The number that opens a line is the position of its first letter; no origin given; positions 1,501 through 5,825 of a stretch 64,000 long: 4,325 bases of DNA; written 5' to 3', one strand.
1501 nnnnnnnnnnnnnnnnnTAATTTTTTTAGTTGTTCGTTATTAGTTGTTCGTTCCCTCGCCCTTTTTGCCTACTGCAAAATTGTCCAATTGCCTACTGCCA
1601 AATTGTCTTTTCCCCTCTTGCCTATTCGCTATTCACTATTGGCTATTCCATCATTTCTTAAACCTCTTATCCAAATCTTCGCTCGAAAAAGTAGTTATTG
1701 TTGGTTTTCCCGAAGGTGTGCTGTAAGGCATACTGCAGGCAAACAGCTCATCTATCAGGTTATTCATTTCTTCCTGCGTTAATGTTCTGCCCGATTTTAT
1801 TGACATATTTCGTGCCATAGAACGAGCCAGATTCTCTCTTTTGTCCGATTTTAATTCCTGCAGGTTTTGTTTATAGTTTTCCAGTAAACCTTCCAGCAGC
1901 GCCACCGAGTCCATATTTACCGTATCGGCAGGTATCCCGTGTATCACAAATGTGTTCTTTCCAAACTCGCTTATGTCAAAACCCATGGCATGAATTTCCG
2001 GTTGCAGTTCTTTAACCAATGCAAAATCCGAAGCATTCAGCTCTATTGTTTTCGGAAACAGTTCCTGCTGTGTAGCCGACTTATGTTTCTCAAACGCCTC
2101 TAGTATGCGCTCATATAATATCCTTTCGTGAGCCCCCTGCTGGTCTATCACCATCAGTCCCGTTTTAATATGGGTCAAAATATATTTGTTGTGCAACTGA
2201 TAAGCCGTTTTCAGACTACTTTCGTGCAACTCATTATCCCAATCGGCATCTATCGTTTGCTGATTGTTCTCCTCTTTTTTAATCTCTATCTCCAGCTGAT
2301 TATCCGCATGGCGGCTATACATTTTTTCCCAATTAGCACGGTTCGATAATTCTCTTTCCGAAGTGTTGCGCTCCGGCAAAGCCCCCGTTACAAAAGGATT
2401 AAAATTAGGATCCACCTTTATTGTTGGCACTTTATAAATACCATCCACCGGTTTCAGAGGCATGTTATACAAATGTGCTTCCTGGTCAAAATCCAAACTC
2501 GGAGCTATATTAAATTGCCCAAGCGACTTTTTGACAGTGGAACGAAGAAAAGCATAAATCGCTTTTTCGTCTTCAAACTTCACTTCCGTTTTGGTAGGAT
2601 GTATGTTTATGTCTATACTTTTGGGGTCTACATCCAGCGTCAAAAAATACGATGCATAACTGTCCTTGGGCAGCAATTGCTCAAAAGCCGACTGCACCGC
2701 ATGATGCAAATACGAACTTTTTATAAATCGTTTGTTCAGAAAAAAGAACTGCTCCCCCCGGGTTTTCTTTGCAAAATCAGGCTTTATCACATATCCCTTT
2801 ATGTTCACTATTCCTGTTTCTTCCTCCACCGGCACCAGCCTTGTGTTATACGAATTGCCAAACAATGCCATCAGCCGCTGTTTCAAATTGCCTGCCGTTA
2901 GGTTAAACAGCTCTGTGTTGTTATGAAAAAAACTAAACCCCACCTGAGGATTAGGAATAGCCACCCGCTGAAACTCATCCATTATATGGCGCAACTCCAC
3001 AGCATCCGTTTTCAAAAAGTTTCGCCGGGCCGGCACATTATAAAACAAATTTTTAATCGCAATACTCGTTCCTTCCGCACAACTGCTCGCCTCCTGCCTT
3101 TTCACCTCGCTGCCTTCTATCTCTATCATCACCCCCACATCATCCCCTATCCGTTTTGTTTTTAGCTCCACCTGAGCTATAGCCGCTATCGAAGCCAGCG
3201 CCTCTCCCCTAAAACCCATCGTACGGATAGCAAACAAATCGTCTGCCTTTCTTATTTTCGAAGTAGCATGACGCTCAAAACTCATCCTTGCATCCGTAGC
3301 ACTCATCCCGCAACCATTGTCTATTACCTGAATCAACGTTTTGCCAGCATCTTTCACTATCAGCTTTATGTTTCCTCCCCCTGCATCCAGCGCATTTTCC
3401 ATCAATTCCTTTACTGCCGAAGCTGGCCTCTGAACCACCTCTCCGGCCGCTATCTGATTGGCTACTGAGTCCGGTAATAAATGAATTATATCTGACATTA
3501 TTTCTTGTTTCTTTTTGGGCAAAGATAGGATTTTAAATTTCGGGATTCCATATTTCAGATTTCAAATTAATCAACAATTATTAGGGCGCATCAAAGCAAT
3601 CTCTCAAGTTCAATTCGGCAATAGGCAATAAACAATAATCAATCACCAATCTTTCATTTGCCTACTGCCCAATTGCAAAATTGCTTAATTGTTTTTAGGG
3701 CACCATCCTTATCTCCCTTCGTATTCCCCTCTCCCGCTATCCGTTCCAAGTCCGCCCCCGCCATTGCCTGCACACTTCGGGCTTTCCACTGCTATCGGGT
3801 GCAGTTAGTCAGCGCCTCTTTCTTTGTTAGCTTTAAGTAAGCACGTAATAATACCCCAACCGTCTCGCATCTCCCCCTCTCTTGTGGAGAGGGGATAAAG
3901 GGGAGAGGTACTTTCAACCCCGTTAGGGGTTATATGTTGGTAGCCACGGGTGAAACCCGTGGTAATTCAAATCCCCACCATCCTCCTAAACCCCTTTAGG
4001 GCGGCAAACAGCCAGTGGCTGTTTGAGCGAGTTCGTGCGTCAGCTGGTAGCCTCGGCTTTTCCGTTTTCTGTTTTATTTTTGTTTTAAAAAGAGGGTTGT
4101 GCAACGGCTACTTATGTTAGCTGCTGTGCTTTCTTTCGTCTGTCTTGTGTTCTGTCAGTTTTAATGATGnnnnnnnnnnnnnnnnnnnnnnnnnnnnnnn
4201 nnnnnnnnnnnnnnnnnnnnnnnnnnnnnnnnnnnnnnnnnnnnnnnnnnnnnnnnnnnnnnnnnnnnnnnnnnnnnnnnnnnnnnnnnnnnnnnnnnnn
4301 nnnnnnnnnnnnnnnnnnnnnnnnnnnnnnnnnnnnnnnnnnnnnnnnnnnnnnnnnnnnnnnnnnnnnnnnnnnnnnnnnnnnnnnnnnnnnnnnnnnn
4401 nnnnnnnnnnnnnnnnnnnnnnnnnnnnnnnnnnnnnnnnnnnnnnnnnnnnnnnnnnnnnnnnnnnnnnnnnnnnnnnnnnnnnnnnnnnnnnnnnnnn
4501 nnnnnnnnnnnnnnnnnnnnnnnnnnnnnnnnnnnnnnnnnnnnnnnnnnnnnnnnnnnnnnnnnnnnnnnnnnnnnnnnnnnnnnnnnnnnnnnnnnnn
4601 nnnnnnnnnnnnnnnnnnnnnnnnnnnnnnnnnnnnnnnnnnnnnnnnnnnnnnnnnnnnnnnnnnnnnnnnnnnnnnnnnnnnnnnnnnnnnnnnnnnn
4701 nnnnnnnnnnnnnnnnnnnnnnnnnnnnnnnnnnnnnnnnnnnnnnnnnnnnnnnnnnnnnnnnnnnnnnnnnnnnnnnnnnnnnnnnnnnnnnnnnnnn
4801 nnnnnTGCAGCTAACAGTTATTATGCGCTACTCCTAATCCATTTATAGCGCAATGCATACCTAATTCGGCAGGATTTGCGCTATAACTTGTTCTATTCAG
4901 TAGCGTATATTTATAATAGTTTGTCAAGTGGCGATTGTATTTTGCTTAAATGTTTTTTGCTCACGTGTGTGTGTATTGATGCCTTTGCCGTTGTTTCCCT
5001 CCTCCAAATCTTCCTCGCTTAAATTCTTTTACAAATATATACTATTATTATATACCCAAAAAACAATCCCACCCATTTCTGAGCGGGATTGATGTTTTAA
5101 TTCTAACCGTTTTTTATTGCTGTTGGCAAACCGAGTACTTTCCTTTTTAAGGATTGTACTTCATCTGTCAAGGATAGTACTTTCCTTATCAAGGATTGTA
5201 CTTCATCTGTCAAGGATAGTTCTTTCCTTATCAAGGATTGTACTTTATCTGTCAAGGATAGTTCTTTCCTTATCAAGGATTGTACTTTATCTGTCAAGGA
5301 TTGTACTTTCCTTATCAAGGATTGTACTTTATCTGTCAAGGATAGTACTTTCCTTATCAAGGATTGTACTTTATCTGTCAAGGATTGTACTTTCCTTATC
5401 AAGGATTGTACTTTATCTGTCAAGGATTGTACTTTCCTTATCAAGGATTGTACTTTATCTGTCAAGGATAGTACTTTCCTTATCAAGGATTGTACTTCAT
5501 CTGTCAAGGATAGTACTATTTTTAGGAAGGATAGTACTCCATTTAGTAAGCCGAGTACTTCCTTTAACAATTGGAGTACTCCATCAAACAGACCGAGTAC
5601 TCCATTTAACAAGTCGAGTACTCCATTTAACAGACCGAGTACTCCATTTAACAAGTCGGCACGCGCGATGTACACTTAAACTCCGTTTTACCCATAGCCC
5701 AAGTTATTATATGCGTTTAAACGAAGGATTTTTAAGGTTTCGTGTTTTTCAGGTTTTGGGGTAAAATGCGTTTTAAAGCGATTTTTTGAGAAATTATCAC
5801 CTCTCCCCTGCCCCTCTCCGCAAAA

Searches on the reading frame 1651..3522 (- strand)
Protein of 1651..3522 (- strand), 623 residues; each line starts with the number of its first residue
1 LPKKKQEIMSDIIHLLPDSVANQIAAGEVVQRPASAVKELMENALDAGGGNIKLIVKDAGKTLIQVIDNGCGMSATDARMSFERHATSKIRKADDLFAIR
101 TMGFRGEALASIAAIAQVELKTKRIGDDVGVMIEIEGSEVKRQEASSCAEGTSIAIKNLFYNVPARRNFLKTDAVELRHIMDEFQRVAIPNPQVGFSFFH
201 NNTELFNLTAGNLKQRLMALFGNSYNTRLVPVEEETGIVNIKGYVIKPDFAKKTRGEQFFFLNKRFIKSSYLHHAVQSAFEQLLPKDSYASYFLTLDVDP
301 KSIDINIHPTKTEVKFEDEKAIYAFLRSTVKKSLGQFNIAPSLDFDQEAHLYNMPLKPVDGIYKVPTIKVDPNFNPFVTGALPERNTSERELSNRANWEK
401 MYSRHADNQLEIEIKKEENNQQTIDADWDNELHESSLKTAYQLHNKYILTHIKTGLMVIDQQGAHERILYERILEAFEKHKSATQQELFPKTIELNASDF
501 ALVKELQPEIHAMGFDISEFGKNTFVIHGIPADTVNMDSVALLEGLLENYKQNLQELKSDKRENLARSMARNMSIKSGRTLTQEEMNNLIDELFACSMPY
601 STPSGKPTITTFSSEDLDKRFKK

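Call 46: search_protein_families(library=pfam, proteins=[window:1651-3522:-], max_evalue=0.001)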
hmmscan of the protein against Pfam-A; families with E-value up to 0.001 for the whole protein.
window:1651-3522:- (623 aa): 4 families
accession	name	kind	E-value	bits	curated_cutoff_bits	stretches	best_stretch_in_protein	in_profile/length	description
PF01119.25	DNA_mis_repair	-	1.7e-35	121.6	26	1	218-334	2-118/119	DNA mismatch repair protein, C-terminal domain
PF08676.16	MutL_C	-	1.4e-29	103.1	25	1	442-581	3-142/142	MutL C terminal dimerisation domain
PF13589.12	HATPase_c_3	-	4.3e-09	36.9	25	1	34-137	4-107/137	Histidine kinase-, DNA gyrase B-, and HSP90-like ATPase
PF02518.31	HATPase_c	-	4.8e-08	33.9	26.4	1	32-87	5-63/111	Histidine kinase-, DNA gyrase B-, and HSP90-like ATPase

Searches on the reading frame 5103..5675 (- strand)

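Call 81: search_protein_families(library=pfam, proteins=[window:5103-5675:-], max_evalue=0.01)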
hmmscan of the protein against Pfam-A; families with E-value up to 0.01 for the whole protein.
window:5103-5675:- (190 aa): 38 families (the best 25 are shown)
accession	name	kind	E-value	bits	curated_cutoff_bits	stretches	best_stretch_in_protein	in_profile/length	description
PF06103.16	DUF948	-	5.8e-07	30.1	37.2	2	52-106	33-87/89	Bacterial protein of unknown function (DUF948)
PF06005.17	ZapB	-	7.7e-07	29.9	31.5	1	71-131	9-69/71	Cell division protein ZapB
PF08103.16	Antimicrobial_8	-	8.6e-07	29.2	21.4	0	61-70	2-11/17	Uperin family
PF00170.26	bZIP_1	-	1.6e-05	25.3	27.6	0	75-108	28-61/64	bZIP transcription factor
PF11559.13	ADIP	-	3.1e-05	24.5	34.3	0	60-119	67-126/151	Afadin- and alpha -actinin-Binding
PF20667.3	Sec10_N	-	3.1e-05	24.5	27.4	0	66-108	42-84/118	Exocyst complex component Sec10, N-terminal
PF23854.1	DUF7217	-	4e-05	23.9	29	1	82-146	139-200/238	Domain of unknown function (DUF7217)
PF04728.18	LPP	-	6.5e-05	23.6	29.1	0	81-106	1-26/53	Lipoprotein leucine-zipper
PF07200.18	Mod_r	-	6.8e-05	23.3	30.1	1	49-119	17-86/146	Modifier of rudimentary (Mod(r)) protein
PF20663.3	COG4_N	-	0.00015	22.2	27.3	1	116-189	3-75/107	Conserved oligomeric Golgi complex subunit 4, N-terminal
PF03127.19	GAT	-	0.00024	21.7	31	0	73-127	24-74/77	GAT domain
PF07716.20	bZIP_2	-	0.00026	21.4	22.3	0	82-105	27-50/54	Basic region leucine zipper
PF05130.17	FlgN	-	0.0003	21.7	30.5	1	38-151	4-131/147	FlgN protein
PF11155.13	DUF2935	-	0.00056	20.9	24.4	0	89-180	29-88/121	Domain of unknown function (DUF2935)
PF02183.23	HALZ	-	0.00063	20.3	28.1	0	81-104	20-43/43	Homeobox associated leucine zipper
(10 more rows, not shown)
